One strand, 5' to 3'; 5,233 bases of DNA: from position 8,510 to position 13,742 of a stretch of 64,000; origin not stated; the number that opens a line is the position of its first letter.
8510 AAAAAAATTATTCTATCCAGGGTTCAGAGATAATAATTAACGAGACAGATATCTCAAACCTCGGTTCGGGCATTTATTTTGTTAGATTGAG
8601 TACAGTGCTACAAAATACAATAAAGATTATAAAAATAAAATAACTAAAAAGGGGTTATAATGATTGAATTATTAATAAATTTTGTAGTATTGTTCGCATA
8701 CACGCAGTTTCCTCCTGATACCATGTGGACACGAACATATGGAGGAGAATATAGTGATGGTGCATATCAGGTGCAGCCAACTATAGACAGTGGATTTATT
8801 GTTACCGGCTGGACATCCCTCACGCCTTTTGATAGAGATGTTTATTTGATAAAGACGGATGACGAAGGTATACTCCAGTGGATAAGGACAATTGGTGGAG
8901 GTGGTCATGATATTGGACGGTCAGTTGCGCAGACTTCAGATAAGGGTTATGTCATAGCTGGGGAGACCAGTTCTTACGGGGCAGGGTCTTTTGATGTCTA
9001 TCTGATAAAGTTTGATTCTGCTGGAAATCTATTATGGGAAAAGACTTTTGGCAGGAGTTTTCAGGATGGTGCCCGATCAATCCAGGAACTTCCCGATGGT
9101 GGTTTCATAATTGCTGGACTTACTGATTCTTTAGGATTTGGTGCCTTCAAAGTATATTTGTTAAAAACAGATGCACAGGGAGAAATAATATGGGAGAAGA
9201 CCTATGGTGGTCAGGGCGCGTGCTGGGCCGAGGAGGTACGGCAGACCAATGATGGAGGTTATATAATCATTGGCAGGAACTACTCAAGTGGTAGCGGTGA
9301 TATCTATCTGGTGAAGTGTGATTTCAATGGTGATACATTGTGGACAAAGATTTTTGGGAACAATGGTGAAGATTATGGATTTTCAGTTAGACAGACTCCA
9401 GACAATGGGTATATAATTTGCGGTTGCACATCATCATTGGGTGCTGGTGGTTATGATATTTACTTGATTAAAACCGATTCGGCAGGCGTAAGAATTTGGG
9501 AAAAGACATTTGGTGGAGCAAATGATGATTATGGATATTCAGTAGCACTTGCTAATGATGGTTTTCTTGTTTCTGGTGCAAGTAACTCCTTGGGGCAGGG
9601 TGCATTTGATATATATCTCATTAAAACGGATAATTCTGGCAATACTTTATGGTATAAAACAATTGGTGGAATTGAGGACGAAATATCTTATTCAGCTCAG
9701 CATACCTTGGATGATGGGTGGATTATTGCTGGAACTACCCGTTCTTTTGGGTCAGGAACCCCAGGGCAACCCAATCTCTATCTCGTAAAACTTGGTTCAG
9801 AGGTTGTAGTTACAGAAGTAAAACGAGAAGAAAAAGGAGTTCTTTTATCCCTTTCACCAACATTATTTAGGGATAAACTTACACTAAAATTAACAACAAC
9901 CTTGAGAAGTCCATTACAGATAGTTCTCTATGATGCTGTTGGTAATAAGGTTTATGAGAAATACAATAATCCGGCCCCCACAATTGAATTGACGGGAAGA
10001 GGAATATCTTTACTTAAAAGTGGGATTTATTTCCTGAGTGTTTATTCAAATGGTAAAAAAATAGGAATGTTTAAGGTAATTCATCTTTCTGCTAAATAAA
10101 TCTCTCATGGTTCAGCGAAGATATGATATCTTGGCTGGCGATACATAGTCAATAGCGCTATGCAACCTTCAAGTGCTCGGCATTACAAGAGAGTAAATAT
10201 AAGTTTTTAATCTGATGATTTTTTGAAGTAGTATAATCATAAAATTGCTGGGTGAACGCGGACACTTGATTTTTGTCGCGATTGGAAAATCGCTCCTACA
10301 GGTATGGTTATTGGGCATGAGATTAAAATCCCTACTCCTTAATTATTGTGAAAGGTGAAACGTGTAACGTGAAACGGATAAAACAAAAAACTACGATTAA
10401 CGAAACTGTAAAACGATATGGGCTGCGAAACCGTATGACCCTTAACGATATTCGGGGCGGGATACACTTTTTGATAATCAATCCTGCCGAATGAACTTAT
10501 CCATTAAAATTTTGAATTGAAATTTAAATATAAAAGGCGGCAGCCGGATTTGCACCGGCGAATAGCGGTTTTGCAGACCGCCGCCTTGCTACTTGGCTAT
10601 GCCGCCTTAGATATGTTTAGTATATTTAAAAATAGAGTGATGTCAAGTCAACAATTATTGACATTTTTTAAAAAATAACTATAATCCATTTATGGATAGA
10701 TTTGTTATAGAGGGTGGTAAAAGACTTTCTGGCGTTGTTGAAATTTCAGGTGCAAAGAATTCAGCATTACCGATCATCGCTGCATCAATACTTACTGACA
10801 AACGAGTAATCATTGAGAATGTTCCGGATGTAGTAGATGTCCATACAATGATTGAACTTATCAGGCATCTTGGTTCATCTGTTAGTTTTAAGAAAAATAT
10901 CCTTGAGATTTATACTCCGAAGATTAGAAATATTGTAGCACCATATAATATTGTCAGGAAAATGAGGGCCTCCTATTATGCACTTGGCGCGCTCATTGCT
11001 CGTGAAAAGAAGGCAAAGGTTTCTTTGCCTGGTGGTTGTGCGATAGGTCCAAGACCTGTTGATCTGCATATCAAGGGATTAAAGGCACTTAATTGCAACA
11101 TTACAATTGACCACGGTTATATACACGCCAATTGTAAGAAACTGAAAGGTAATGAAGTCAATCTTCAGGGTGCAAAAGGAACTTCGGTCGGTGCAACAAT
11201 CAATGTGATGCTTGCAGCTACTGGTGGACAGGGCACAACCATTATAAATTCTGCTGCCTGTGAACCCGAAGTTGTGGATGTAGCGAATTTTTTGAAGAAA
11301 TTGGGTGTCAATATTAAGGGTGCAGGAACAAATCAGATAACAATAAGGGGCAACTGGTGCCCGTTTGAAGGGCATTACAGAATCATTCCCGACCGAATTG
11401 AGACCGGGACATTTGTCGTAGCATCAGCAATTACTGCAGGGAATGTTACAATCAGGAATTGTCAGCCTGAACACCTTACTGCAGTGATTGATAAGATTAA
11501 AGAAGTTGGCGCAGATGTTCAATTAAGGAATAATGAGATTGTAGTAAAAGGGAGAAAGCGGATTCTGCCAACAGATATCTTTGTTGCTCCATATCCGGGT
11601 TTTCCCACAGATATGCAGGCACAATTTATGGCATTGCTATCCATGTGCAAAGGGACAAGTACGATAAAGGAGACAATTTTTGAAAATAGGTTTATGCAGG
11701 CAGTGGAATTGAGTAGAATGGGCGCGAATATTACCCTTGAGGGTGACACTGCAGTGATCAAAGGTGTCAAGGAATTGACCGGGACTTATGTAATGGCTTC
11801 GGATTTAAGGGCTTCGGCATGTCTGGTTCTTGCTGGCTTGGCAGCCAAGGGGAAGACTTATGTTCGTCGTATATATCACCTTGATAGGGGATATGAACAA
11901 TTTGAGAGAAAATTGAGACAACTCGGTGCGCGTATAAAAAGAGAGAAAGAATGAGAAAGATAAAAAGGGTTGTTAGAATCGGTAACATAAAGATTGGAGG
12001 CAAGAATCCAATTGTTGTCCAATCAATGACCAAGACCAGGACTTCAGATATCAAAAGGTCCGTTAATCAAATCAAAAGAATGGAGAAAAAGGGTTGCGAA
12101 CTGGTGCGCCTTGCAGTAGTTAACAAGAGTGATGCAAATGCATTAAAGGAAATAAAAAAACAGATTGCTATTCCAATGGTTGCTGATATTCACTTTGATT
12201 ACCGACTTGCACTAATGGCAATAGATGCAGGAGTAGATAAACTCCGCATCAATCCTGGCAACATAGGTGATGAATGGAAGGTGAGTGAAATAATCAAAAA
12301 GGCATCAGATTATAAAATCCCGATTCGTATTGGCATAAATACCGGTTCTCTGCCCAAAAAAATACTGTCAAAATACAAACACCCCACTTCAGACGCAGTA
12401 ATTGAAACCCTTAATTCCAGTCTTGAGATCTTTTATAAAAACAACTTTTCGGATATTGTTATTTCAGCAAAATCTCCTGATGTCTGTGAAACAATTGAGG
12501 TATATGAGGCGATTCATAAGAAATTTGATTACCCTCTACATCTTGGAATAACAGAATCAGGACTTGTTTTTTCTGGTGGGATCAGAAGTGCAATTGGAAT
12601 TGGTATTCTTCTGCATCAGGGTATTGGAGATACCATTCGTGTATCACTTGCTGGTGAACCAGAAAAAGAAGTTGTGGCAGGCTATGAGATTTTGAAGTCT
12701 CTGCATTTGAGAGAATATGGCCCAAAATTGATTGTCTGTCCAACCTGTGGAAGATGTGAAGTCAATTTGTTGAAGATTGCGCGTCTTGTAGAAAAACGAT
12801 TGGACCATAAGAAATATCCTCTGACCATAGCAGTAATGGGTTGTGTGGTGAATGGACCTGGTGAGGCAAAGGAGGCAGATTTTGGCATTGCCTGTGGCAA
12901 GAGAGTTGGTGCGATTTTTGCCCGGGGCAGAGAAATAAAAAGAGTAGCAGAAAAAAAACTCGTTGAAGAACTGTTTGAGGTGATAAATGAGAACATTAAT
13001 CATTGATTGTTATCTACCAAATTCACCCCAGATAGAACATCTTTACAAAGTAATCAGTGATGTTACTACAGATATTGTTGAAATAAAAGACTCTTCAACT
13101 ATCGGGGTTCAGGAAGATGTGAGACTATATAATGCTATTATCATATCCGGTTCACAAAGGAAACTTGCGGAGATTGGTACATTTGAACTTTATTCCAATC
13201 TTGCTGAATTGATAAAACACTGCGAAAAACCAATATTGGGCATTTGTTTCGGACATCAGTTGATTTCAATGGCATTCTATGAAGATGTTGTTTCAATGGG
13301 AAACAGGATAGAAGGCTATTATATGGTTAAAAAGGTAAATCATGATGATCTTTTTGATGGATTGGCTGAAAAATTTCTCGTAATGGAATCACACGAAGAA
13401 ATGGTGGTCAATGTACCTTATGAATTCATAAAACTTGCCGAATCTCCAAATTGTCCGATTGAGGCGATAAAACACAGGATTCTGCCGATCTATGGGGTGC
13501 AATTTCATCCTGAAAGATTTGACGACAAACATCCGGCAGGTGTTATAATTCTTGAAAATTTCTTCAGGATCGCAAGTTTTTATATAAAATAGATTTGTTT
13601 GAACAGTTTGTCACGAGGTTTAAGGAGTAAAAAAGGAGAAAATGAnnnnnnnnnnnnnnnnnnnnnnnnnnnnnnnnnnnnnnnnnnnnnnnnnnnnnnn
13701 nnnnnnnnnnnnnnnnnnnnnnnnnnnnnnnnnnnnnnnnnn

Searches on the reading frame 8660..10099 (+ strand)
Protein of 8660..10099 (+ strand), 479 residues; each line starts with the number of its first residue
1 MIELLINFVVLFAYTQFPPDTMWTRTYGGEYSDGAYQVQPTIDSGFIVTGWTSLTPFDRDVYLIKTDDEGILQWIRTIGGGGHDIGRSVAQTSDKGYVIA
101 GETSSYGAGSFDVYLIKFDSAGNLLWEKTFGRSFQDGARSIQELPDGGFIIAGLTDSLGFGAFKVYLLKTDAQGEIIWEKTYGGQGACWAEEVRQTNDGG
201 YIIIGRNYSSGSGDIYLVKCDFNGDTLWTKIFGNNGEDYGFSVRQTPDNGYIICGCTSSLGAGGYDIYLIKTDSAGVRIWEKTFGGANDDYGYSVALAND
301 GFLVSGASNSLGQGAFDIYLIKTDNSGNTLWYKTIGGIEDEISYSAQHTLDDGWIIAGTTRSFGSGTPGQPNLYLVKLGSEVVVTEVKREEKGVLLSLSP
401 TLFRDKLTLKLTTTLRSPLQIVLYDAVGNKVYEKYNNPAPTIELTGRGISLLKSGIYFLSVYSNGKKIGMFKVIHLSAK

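Call 19: find_encoding_contigs(protein=window:8660-10099:+, flank=10000, max_places=1)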
Protein window:8660-10099:+ (479 aa): no gene with exactly this product is on record in the collection.

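Call 47: search_protein_families(library=pfam, proteins=[window:8660-10099:+], max_evalue=0.00001)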
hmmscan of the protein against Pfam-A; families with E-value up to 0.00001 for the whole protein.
window:8660-10099:+ (479 aa): 0 families

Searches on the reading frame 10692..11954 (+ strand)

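Call 47: search_protein_families(library=pfam, proteins=[window:10692-11954:+], max_evalue=0.00001)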
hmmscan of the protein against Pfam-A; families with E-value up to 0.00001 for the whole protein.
window:10692-11954:+ (420 aa): 1 family
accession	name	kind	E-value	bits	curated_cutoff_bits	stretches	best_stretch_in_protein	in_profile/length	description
PF00275.25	EPSP_synthase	-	1.2e-106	357.4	22.8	1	7-408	2-417/417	EPSP synthase (3-phosphoshikimate 1-carboxyvinyltransferase)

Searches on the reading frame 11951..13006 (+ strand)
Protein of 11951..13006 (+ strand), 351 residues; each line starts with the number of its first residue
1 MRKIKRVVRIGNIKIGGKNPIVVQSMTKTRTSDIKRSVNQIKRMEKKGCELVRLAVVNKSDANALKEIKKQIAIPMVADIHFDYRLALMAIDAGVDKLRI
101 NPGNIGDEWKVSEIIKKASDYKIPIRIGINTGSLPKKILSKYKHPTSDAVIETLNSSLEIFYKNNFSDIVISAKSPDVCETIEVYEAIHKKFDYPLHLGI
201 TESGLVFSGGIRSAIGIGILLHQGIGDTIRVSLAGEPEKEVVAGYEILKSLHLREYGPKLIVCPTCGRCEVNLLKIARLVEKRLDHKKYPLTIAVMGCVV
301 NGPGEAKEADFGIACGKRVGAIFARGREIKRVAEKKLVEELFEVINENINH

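Call 47: search_protein_families(library=pfam, proteins=[window:11951-13006:+], max_evalue=0.00001)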
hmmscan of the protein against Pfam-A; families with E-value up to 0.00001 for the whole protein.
window:11951-13006:+ (351 aa): 1 family
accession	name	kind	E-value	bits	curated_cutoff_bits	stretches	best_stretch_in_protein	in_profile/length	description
PF04551.19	GcpE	-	1.2e-141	472.2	32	1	6-346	2-342/343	GcpE protein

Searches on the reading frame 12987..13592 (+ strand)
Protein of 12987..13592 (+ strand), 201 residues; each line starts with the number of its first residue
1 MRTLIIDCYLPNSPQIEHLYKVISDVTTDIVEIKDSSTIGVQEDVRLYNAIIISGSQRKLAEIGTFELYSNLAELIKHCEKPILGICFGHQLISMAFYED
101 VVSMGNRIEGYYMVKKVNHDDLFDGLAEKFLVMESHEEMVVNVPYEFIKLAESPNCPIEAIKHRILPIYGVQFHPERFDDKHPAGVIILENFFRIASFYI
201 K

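Call 47: search_protein_families(library=pfam, proteins=[window:12987-13592:+], max_evalue=0.00001)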
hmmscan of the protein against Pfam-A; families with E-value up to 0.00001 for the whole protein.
window:12987-13592:+ (201 aa): 2 families
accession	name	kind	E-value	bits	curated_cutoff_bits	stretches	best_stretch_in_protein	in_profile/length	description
PF00117.34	GATase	-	9.3e-26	91.1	22.8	1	4-193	1-187/190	Glutamine amidotransferase class-I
PF07722.19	Peptidase_C26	-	4.6e-09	36.8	20.5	1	73-176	98-219/219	Peptidase C26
